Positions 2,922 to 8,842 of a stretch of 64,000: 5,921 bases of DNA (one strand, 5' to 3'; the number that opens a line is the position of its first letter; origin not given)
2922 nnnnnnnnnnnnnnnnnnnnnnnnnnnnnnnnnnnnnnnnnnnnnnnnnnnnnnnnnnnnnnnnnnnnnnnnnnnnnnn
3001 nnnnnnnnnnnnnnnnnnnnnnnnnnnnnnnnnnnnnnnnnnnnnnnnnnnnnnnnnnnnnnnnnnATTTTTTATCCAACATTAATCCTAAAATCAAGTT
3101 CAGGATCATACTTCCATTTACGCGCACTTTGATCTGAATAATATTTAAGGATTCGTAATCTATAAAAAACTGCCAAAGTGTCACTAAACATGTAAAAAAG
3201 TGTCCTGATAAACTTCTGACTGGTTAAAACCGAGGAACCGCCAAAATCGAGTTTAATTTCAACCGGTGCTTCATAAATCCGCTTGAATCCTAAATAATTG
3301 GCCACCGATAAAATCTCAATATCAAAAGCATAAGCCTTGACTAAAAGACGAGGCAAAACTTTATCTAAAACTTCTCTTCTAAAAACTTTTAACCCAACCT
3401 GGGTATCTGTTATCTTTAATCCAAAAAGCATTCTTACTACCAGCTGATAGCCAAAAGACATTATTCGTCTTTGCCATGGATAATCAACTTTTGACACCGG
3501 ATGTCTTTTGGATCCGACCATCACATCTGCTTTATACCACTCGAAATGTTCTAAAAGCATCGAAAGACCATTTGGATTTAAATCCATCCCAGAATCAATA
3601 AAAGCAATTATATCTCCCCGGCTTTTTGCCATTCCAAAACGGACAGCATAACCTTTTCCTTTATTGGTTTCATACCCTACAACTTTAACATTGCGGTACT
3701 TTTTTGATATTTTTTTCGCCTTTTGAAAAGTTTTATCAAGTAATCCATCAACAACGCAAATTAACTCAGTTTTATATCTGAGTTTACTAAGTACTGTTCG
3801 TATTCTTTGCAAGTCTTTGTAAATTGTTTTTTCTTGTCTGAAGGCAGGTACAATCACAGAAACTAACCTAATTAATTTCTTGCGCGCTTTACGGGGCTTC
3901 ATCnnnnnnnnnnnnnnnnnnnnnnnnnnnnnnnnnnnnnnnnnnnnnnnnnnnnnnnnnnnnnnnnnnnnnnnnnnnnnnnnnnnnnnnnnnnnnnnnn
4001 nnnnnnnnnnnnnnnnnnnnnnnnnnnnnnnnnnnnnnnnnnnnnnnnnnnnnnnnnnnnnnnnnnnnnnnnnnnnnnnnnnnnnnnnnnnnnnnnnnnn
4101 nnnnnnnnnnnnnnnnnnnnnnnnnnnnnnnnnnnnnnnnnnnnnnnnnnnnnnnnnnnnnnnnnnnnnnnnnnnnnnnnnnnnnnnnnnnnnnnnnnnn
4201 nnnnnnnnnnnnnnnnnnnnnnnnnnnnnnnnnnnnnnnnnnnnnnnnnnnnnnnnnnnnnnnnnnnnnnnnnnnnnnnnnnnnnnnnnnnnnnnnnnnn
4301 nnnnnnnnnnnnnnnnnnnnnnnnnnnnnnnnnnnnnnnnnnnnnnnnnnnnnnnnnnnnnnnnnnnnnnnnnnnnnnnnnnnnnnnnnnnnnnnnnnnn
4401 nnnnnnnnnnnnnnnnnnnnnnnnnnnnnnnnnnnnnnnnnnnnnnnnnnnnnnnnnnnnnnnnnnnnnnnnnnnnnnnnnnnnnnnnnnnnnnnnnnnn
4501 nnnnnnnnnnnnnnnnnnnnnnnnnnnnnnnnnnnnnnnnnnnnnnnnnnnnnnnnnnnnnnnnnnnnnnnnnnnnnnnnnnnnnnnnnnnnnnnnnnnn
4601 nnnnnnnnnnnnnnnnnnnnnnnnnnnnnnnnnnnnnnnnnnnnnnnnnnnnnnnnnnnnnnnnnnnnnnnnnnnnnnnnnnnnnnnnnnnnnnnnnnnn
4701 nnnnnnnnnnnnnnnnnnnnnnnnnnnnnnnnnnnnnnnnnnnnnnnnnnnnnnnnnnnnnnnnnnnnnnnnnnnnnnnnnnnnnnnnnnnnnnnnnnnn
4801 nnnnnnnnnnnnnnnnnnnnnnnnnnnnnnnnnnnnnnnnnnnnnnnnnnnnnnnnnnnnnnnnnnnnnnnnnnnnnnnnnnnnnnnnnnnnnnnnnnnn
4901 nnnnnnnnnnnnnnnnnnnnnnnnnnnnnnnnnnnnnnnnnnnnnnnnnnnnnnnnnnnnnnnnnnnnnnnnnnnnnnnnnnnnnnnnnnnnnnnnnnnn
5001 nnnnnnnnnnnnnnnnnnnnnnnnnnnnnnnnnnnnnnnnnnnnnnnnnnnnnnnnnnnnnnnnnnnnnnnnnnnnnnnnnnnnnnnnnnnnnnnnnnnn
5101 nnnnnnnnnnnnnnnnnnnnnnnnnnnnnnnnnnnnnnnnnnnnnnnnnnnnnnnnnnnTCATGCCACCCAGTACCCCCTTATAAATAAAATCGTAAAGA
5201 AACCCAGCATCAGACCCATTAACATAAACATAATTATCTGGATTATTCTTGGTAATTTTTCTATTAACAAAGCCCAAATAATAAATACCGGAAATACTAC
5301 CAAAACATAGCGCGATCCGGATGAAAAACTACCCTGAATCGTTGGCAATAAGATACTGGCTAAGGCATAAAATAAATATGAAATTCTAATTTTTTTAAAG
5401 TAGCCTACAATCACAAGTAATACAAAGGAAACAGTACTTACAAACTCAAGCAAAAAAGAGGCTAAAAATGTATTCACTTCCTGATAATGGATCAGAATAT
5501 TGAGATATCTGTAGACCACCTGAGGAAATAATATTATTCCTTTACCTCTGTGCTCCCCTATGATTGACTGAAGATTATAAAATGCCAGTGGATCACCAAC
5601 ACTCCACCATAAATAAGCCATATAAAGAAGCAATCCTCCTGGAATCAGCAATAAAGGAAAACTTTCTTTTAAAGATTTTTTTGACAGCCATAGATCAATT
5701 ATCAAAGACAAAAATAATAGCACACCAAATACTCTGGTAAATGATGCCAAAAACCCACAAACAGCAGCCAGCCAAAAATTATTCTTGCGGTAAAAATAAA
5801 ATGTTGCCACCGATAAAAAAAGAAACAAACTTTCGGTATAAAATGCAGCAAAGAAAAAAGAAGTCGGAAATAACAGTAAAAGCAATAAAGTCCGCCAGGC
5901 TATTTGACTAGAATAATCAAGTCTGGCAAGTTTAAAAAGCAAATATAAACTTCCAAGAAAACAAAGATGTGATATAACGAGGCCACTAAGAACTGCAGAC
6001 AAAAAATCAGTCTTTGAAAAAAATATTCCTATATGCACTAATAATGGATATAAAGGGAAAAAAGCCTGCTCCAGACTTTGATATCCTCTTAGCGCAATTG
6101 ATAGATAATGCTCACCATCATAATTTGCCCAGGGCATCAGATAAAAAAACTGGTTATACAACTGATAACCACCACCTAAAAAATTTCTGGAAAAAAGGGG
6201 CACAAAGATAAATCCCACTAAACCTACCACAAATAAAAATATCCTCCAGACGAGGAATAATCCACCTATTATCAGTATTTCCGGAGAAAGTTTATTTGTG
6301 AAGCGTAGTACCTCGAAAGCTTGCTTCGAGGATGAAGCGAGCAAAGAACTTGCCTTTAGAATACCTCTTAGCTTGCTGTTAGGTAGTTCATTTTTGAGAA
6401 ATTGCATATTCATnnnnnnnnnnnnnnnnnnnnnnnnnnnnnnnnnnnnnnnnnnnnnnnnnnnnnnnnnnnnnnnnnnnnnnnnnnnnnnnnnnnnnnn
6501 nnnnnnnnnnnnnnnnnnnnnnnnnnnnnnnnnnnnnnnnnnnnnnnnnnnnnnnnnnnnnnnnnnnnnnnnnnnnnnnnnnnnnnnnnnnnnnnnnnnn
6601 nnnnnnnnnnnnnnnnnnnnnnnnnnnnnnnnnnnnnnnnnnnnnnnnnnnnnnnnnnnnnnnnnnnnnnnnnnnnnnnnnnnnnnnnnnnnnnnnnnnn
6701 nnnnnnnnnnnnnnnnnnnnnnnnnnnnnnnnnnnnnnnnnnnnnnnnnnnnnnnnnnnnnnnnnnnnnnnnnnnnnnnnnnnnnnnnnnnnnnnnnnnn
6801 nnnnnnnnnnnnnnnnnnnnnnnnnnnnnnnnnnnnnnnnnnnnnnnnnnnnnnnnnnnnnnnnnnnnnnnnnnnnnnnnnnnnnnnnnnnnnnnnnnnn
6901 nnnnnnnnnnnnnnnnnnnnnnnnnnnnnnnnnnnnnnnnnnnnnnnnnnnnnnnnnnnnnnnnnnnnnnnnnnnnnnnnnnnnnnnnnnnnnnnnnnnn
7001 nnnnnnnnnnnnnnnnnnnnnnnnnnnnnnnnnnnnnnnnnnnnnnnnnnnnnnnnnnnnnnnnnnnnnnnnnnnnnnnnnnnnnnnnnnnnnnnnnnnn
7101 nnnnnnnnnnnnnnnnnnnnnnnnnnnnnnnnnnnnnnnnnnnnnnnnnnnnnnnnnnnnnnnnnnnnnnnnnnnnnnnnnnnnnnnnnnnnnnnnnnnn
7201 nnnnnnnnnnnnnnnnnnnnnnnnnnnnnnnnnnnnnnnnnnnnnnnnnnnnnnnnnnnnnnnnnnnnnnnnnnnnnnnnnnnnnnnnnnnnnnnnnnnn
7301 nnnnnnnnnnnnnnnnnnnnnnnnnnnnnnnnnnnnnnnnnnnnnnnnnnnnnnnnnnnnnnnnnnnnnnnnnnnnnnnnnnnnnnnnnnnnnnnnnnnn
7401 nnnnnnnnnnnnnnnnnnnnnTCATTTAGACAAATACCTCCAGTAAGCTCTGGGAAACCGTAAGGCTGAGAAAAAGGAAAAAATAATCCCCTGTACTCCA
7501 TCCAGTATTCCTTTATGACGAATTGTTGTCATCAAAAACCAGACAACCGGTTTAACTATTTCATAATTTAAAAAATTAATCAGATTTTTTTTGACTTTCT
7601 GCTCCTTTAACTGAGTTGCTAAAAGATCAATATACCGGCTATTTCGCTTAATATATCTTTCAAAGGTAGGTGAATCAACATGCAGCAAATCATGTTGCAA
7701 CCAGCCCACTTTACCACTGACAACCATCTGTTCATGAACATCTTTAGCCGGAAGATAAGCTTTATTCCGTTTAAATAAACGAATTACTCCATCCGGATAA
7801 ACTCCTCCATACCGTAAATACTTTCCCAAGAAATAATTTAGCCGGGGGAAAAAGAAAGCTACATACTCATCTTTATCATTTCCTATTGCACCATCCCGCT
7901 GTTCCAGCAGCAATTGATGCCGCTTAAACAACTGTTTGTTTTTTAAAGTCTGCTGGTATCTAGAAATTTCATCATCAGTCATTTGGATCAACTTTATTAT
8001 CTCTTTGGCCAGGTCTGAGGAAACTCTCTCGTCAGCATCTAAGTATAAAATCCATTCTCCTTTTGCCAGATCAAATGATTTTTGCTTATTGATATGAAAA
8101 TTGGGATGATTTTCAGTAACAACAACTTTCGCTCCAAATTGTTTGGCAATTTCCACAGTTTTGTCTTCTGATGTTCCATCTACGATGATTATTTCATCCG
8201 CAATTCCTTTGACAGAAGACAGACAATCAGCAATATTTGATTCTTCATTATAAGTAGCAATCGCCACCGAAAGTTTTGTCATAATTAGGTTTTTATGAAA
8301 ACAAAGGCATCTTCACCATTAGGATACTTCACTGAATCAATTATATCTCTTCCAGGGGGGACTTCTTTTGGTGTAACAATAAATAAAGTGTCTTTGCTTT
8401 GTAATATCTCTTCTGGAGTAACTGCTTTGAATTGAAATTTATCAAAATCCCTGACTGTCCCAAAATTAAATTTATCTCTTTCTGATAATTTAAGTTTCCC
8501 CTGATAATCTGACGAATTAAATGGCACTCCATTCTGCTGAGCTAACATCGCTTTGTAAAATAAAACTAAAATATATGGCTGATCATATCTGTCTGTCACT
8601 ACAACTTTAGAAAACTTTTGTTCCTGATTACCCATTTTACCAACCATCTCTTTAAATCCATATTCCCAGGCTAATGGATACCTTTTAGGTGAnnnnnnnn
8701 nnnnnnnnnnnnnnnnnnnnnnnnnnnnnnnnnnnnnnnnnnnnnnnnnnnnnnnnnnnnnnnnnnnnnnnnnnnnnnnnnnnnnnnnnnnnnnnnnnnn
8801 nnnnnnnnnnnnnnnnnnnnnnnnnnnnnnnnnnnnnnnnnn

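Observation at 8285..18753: Tandem array of six paralogous PMT_2/GT39-like GT-C genes, one inverted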

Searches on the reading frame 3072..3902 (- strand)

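Call 8: search_protein_families(library=pfam, proteins=[window:3072-3902:-], max_evalue=0.01)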
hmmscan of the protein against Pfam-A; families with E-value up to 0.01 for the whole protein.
window:3072-3902:- (276 aa): 1 family
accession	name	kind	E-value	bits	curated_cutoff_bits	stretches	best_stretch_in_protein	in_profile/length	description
PF00535.33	Glycos_transf_2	-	9.5e-22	78.1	23.3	1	15-182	1-167/168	Glycosyl transferase family 2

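Call 39: search_protein_families(library=ncbifam, proteins=[window:3072-3902:-], max_evalue=0.001)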
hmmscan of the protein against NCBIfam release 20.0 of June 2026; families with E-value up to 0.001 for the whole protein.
window:3072-3902:- (276 aa): 19 families
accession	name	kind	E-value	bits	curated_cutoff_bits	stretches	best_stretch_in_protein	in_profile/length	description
NF047588.1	GlcsyltransPgfSStrep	equivalog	2.6e-14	53.2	500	1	14-183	3-168/308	glycosyltransferase PgfS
TIGR03937.1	PgaC_IcaA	equivalog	2.4e-13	49.8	422.3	1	6-121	39-151/407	poly-beta-1,6-N-acetyl-D-glucosamine synthase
NF058614.1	PPMAGASynPpgS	equivalog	1.3e-11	44.3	370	1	15-217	3-197/226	polyprenyl-phospho-N-acetylgalactosaminyl synthase PpgS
NF010496.0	PRK13915.1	equivalog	2.8e-11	43.1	262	1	8-106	27-127/307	glucosyl-3-phosphoglycerate synthase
NF007482.0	PRK10073.1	equivalog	5.9e-10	38.7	423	1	12-129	6-119/334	glycosyltransferase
NF007986.1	PRK10714.1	equivalog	8.1e-10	38.2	529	1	10-184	4-174/316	undecaprenyl-phosphate 4-deoxy-4-formamido-L-arabinose transferase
NF047683.1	TeichurnBiosyTuaG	equivalog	3.4e-09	36.7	400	1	12-117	6-108/252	teichuronic acid biosynthesis protein TuaG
TIGR03965.1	mycofact_glyco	equivalog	1.4e-08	34.1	280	1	4-121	66-180/467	mycofactocin biosynthesis glycosyltransferase MftF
NF041875.1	EPS_EpsD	equivalog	6.6e-08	32.3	370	1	15-145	2-130/325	exopolysaccharide biosynthesis glycosyltransferase EpsD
TIGR03111.1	glyc2_xrt_Gpos1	hypoth_equivalog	9.8e-08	31.2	363.95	1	9-122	46-158/439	TIGR03111 family XrtG-associated glycosyltransferase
TIGR04283.1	glyco_like_mftF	equivalog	5.5e-07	29.4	182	1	14-119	1-96/221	TIGR04283 family arsenosugar biosynthesis glycosyltransferase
NF041394.1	GtaseAglG_Halo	equivalog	9e-07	28.5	440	1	14-133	3-119/304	glucosyl-dolichyl phosphate glucuronosyltransferase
NF038299.1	EPS_HpsN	equivalog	5e-06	25.7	425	1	13-128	2-111/317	hormogonium polysaccharide biosynthesis glycosyltransferase HpsN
TIGR04182.1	glyco_TIGR04182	equivalog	7.4e-06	25.6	325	1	14-210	2-184/293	S-layer glycoprotein N-glycosyltransferase AglJ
NF038302.1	EPS_HpsE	equivalog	5.5e-05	22.3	300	1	15-104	4-95/307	hormogonium polysaccharide biosynthesis glycosyltransferase HpsE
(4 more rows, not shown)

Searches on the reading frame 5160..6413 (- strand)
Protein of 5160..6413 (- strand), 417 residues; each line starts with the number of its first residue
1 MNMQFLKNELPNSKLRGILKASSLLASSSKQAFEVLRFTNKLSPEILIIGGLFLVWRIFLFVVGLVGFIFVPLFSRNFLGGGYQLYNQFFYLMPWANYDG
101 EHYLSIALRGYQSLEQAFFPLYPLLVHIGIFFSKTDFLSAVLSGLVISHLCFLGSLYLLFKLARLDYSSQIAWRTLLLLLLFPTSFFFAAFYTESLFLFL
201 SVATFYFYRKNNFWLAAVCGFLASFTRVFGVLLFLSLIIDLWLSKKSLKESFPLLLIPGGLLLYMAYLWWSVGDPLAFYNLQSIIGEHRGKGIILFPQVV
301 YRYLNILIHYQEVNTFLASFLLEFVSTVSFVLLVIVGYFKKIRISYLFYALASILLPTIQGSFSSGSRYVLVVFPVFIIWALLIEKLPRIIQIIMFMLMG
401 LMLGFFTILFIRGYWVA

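Call 3: search_protein_families(library=pfam, proteins=[window:5160-6413:-], max_evalue=0.01)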
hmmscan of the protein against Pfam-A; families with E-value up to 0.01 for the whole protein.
window:5160-6413:- (417 aa): 1 family
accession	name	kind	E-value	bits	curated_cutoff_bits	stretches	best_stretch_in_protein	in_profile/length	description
PF04188.19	Mannosyl_trans2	-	3.2e-06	27.2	22.4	1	93-231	56-203/443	Mannosyltransferase (PIG-V)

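Call 39: search_protein_families(library=ncbifam, proteins=[window:5160-6413:-], max_evalue=0.001)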
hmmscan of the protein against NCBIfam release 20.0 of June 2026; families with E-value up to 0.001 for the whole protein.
window:5160-6413:- (417 aa): 1 family
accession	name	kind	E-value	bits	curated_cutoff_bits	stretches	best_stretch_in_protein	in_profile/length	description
NF046093.1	AZOBR_p60025_fam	subfamily_domain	3.7e-05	23.1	150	1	98-256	62-225/232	AZOBR_p60025 family cell surface glycopolymer formation protein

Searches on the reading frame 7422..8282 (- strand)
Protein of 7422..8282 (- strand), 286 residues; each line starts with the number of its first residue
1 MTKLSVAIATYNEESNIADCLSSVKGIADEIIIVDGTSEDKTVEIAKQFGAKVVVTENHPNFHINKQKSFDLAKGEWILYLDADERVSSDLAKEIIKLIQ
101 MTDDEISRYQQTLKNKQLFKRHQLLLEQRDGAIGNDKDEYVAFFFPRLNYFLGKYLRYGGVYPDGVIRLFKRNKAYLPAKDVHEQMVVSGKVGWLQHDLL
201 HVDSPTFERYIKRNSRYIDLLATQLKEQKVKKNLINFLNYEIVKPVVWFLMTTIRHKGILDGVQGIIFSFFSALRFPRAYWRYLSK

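Call 8: search_protein_families(library=pfam, proteins=[window:7422-8282:-], max_evalue=0.01)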
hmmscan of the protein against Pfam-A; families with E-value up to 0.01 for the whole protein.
window:7422-8282:- (286 aa): 4 families
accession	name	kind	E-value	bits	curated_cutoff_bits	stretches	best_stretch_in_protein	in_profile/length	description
PF00535.33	Glycos_transf_2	-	2.5e-22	80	23.3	1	5-137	1-132/168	Glycosyl transferase family 2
PF13704.12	Glyco_tranf_2_4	-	2.6e-05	25.1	27.5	1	12-87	2-84/98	Glycosyl transferase family 2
PF10111.15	Glyco_tranf_2_2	-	0.00011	22.2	27.3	1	5-102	1-109/276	Glycosyltransferase like family 2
PF13641.12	Glyco_tranf_2_3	-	0.0032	17.9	27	1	4-98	3-110/230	Glycosyltransferase like family 2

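Call 39: search_protein_families(library=ncbifam, proteins=[window:7422-8282:-], max_evalue=0.001)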
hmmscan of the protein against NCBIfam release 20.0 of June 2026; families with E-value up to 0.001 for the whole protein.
window:7422-8282:- (286 aa): 14 families
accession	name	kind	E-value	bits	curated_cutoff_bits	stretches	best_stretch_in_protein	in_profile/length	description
TIGR04283.1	glyco_like_mftF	equivalog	1.4e-17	64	182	1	4-120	1-118/221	TIGR04283 family arsenosugar biosynthesis glycosyltransferase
TIGR04195.1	S_glycosyl_SunS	equivalog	5e-14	52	350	1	5-99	60-155/421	SunS family peptide S-glycosyltransferase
TIGR04182.1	glyco_TIGR04182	equivalog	7.3e-10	38.7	325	1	5-99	3-97/293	S-layer glycoprotein N-glycosyltransferase AglJ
NF007482.0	PRK10073.1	equivalog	8e-10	38.2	423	1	2-107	6-118/334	glycosyltransferase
NF010496.0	PRK13915.1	equivalog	1.2e-09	37.7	262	1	2-95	31-138/307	glucosyl-3-phosphoglycerate synthase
NF038302.1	EPS_HpsE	equivalog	1.9e-08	33.6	300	1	3-101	2-113/307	hormogonium polysaccharide biosynthesis glycosyltransferase HpsE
NF050050.1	ProtGlycPglI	equivalog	1.3e-07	31.3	500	1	1-104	1-110/306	GalNAc(5)-diNAcBac-PP-undecaprenol beta-1,3-glucosyltransferase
NF041391.1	DPhHxTase_Halo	equivalog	3.7e-07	29.4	375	1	9-107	2-101/213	dolichyl-phosphate hexose transferase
NF058614.1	PPMAGASynPpgS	equivalog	1.7e-06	27.7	370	1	6-55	4-53/226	polyprenyl-phospho-N-acetylgalactosaminyl synthase PpgS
NF047683.1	TeichurnBiosyTuaG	equivalog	4.1e-06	26.6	400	1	3-101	7-113/252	teichuronic acid biosynthesis protein TuaG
NF041875.1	EPS_EpsD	equivalog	1.3e-05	24.8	370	1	4-97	1-102/325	exopolysaccharide biosynthesis glycosyltransferase EpsD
NF045692.1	OglycostaseCruG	equivalog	2e-05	23.7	600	1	2-103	41-156/386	2'-O-glycosyltransferase CruG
TIGR03937.1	PgaC_IcaA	equivalog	0.00019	20.5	422.3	1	3-98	46-149/407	poly-beta-1,6-N-acetyl-D-glucosamine synthase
TIGR04009.1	wcaE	equivalog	0.00068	19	369.2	0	21-105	26-113/248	colanic acid biosynthesis glycosyltransferase WcaE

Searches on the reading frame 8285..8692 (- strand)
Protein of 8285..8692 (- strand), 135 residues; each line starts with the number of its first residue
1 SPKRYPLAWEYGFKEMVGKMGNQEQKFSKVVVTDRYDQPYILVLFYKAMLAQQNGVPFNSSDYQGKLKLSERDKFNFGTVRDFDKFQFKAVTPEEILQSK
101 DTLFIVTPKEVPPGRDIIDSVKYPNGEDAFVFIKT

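Call 54: search_protein_families(library=pfam, proteins=[window:8285-8692:-], max_evalue=5)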
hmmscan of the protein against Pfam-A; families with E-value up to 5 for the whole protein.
window:8285-8692:- (135 aa): 0 families

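Call 61: predict_structure(alignment_id=A3)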
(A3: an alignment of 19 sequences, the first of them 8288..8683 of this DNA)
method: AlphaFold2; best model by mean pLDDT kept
length: 132 residues; sequences in the alignment: 19
mean_pLDDT: 87.4   pTM: 0.82
mean pLDDT of the five models: 87.4, 86.6, 85.7, 85.0, 84.1
residues with pLDDT >= 90: 85; 70-90: 33; 50-70: 10; < 50: 4
segments of 3 or more residues with pLDDT < 50: 1-3
pLDDT, mean of each block of 10 residues (from residue 1): 66 95 96 87 92 85 71 68 93 96 95 94 93 96
secondary structure, 60 per line:
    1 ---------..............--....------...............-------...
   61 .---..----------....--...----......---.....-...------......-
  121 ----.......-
elements in order: H10-23 E26-29 H36-50 H58-61 E77-80 E83-85 H90-95 E99-103 E114-119 E125-131

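Call 63: fold_search(model_id=the predicted structure, library=pdb)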
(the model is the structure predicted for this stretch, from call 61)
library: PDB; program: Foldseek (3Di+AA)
matches with E <= 10: 441; with E <= 0.001: 0
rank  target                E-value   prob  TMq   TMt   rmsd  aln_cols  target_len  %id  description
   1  5yw5_C                8.9e-02  0.21  0.23  0.18  10.1       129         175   11  Crystal structure of Adenine phosphoribosyltransferase from Francisella tularensis in complex with adenine (released 2018-01-03)
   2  5yw2_C                1.1e-01  0.18  0.22  0.17  10.5       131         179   13  Crystal structure of Adenine phosphoribosyltransferase from Francisella tularensis. (released 2018-01-03)
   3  2o20_A                1.9e-01  0.25  0.34  0.19   8.8       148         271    6  Crystal structure of transcription regulator CcpA of Lactococcus lactis (released 2007-03-27)
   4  5ztz_A                3.3e-01  0.21  0.34  0.14  10.6       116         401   14  Proteobacterial origin of protein arginine methylation and regulation of Complex I assembly by MidA (released 2018-08-22)
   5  1ufr_A                3.7e-01  0.14  0.32  0.27  10.8       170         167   12  Crystal Structure of TT1027 from Thermus thermophilus HB8 (released 2003-12-08)
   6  8fzb_B                4.9e-01  0.08  0.27  0.15   8.9       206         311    9  Crystal structure of human FAM86A (released 2023-06-21)
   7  4jit_A                4.9e-01  0.07  0.23  0.22  12.9       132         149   14  Crystal Structure of E. coli XGPRT in complex with (S)-3-(Guanin-9-yl)pyrrolidin-N-ylacetylphosphonic acid (released 2014-12-24)
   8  3ozf_A                5.2e-01  0.18  0.25  0.16   9.9       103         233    4  Crystal Structure of Plasmodium falciparum Hypoxanthine-Guanine-Xanthine Phosphoribosyltransferase in complex with hyp (released 2011-09-28)
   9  2o20_B                5.2e-01  0.16  0.34  0.20   9.1       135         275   11  Crystal structure of transcription regulator CcpA of Lactococcus lactis (released 2007-03-27)
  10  3bxo_A                5.2e-01  0.06  0.23  0.15  12.2       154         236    7  Crystal Structure of Streptomyces venezuelae DesVI (released 2008-03-25)
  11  3ozg_B                5.9e-01  0.18  0.25  0.16   9.9       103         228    4  Crystal Structure of Plasmodium falciparum Hypoxanthine-Guanine-Xanthine Phosphoribosyltransferase in complex with S-S (released 2011-09-28)
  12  1cjb_C                5.9e-01  0.18  0.25  0.16   9.9       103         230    4  MALARIAL PURINE PHOSPHORIBOSYLTRANSFERASE (released 1999-08-18)
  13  4p82                  5.9e-01  0.12  0.33  0.27  11.7       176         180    9  Structure of PyrR protein from Bacillus subtilis (released 2014-12-17)
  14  6hgq_B                6.3e-01  0.08  0.21  0.17   9.7       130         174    9  Crystal Structure of Human APRT wild type in complex with Hypoxanthine, PRPP and Mg2+ (released 2019-07-31)
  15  1ufr_C                8.2e-01  0.10  0.33  0.28  10.5       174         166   11  Crystal Structure of TT1027 from Thermus thermophilus HB8 (released 2003-12-08)
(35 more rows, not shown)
